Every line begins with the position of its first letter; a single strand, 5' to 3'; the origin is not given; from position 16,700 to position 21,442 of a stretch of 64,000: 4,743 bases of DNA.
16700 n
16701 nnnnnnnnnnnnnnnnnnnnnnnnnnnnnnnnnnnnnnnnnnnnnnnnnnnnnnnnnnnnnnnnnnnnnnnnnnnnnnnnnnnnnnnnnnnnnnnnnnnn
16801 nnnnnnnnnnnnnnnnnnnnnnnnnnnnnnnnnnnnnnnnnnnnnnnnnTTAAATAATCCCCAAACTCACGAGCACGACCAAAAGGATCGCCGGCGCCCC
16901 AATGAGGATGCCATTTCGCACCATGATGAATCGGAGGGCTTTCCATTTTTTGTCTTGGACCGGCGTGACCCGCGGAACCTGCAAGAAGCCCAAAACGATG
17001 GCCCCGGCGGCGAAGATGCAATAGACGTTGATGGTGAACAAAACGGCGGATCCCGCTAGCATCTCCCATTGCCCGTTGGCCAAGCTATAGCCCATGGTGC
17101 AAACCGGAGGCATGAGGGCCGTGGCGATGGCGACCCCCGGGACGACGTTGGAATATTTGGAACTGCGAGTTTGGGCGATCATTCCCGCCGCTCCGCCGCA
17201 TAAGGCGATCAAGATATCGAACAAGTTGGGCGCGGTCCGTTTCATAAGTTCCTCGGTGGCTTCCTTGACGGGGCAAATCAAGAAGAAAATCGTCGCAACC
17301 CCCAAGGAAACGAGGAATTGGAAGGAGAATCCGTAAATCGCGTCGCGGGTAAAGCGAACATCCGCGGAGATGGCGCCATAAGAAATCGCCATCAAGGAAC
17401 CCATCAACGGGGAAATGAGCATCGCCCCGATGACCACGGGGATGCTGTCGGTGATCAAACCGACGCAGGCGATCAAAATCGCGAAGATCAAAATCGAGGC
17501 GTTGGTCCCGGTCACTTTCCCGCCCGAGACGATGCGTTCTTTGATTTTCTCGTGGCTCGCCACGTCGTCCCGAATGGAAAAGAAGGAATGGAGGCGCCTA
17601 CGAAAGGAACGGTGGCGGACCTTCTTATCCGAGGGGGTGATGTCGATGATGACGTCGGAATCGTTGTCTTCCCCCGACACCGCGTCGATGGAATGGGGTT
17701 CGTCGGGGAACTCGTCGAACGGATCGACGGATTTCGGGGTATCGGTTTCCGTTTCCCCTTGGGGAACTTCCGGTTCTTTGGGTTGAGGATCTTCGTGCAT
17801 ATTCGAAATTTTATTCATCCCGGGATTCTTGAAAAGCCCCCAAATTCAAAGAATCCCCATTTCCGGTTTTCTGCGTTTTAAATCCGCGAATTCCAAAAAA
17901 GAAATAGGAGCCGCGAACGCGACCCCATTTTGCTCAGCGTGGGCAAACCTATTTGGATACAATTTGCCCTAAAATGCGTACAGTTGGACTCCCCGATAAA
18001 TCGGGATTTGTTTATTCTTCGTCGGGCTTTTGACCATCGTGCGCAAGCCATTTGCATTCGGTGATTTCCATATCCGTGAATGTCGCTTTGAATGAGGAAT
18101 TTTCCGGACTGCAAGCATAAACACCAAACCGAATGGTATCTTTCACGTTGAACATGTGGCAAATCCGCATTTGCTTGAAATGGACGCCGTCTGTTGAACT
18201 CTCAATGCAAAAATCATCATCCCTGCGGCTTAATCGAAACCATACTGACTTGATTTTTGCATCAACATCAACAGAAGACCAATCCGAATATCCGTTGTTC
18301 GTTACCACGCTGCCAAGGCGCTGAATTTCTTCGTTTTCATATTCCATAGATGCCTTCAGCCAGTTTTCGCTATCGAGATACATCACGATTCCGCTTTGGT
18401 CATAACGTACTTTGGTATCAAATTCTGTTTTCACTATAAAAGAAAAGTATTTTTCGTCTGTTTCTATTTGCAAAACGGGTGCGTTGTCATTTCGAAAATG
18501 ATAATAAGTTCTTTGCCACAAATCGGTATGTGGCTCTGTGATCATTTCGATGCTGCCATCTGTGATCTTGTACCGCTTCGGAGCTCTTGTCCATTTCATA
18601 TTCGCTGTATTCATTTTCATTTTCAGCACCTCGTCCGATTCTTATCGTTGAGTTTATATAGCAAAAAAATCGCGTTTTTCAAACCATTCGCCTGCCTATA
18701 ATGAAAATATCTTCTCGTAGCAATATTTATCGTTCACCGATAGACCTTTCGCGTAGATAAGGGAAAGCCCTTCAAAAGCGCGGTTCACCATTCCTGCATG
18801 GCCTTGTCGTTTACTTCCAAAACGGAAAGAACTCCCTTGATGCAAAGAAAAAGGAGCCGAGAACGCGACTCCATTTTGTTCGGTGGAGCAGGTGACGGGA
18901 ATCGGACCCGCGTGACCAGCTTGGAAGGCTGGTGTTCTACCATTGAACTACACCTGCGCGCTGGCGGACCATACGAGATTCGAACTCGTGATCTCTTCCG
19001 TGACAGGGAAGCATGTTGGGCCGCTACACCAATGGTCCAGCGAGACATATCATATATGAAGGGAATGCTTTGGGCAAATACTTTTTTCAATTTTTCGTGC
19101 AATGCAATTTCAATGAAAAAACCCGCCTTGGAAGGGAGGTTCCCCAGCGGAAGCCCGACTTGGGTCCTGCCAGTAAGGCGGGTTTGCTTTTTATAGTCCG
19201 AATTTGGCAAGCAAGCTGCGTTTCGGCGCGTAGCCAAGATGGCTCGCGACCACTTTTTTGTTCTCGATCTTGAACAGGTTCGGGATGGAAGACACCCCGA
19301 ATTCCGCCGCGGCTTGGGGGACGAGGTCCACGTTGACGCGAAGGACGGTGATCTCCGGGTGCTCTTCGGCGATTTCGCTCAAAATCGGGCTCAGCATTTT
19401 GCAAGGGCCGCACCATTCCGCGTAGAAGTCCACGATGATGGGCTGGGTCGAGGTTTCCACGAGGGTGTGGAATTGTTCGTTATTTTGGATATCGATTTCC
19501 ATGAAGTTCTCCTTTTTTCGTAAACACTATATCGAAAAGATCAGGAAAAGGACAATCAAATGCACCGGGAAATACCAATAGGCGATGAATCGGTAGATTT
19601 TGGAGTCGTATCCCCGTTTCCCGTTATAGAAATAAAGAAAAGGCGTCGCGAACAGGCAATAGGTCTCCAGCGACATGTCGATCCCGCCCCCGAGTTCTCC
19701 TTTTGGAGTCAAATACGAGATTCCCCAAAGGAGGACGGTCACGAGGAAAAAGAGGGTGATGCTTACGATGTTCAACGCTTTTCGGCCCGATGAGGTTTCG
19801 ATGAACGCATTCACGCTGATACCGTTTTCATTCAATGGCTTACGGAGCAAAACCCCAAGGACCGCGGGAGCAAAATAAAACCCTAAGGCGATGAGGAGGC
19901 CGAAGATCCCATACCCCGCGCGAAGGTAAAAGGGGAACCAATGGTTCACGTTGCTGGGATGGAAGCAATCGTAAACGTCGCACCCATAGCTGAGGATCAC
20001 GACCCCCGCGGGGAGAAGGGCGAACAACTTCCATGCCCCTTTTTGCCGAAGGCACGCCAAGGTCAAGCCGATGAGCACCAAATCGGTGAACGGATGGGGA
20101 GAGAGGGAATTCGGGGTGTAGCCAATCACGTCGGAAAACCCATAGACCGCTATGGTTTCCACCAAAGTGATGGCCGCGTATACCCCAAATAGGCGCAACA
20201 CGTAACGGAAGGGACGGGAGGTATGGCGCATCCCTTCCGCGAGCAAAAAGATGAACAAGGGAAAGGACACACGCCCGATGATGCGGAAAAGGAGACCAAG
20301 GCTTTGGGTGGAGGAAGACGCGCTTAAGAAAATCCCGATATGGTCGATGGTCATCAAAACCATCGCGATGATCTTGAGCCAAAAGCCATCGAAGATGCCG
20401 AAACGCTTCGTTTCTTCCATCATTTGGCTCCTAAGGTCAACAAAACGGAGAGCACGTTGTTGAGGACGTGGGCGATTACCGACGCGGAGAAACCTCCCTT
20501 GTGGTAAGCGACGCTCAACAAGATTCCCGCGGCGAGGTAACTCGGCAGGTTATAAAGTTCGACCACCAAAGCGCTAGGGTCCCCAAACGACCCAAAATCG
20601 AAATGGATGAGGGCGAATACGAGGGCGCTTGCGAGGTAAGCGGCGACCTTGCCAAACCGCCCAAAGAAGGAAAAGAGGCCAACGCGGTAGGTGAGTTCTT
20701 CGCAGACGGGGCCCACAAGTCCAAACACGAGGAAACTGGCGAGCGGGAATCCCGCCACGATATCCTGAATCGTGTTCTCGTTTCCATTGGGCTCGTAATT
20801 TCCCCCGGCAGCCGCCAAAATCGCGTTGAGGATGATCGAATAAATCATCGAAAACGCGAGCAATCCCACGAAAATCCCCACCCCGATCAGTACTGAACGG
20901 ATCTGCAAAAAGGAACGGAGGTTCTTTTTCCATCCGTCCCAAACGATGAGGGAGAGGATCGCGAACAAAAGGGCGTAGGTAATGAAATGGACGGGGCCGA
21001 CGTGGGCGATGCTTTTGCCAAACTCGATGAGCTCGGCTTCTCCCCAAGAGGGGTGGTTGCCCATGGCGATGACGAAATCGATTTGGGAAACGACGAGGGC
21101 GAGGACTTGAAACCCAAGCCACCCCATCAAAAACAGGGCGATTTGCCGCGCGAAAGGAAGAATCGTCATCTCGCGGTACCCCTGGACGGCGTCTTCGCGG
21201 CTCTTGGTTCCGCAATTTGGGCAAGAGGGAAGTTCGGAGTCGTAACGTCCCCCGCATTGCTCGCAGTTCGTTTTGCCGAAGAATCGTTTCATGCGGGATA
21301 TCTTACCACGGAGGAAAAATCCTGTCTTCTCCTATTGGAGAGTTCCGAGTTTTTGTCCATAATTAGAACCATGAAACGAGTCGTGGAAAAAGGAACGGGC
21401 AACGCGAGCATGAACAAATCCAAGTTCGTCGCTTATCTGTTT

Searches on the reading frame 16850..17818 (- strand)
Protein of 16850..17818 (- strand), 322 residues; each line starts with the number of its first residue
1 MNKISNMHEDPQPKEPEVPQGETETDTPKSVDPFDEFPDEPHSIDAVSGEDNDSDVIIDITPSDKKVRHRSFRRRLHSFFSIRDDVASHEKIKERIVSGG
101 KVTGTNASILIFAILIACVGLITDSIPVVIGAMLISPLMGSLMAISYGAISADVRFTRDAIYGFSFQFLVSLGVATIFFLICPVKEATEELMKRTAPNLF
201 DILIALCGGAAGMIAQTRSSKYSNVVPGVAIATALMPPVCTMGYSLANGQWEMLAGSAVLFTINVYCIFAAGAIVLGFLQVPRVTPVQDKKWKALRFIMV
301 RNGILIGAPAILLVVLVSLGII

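Call 22: search_protein_families(library=pfam, proteins=[window:16850-17818:-], max_evalue=0.001)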
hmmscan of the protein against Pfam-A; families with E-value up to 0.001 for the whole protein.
window:16850-17818:- (322 aa): 1 family
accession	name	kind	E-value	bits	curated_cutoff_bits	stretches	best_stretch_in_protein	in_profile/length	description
PF04087.19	DUF389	-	1.6e-41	142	23.9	1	133-269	1-136/137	Domain of unknown function (DUF389)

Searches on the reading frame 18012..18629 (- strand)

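Call 22: search_protein_families(library=pfam, proteins=[window:18012-18629:-], max_evalue=0.001)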
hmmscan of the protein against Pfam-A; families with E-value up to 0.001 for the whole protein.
window:18012-18629:- (205 aa): 2 families
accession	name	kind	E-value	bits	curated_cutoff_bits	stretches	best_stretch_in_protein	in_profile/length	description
PF07081.18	DUF1349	-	2e-65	220.2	32.4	1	13-192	1-179/179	Protein of unknown function (DUF1349)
PF17851.8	GH43_C2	-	2.5e-08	34.3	22.7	1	60-188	58-201/203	Beta xylosidase C-terminal Concanavalin A-like domain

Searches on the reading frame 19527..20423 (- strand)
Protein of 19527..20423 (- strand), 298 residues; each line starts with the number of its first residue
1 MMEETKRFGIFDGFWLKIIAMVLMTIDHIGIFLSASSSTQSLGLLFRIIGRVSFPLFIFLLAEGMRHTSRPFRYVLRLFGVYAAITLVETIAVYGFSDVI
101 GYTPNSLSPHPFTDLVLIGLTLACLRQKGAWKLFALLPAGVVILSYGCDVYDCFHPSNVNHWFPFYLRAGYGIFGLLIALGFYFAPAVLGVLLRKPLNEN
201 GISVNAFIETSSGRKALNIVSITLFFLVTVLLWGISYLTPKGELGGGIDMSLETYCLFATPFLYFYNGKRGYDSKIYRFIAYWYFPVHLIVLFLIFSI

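Call 22: search_protein_families(library=pfam, proteins=[window:19527-20423:-], max_evalue=0.001)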
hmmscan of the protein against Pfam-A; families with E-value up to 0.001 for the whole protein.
window:19527-20423:- (298 aa): 1 family
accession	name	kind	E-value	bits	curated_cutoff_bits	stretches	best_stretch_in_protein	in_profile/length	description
PF05857.17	TraX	-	1.2e-18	68.3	25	1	16-88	5-71/217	TraX protein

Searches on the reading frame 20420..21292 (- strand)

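Call 37: search_protein_families(library=pfam, proteins=[window:20420-21292:-], max_evalue=0.0001)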
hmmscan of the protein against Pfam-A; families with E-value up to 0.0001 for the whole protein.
window:20420-21292:- (290 aa): 1 family
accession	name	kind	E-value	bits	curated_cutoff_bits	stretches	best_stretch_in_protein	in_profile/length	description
PF02517.21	Rce1-like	-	2.4e-15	57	22.4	1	183-281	4-93/93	Type II CAAX prenyl endopeptidase Rce1-like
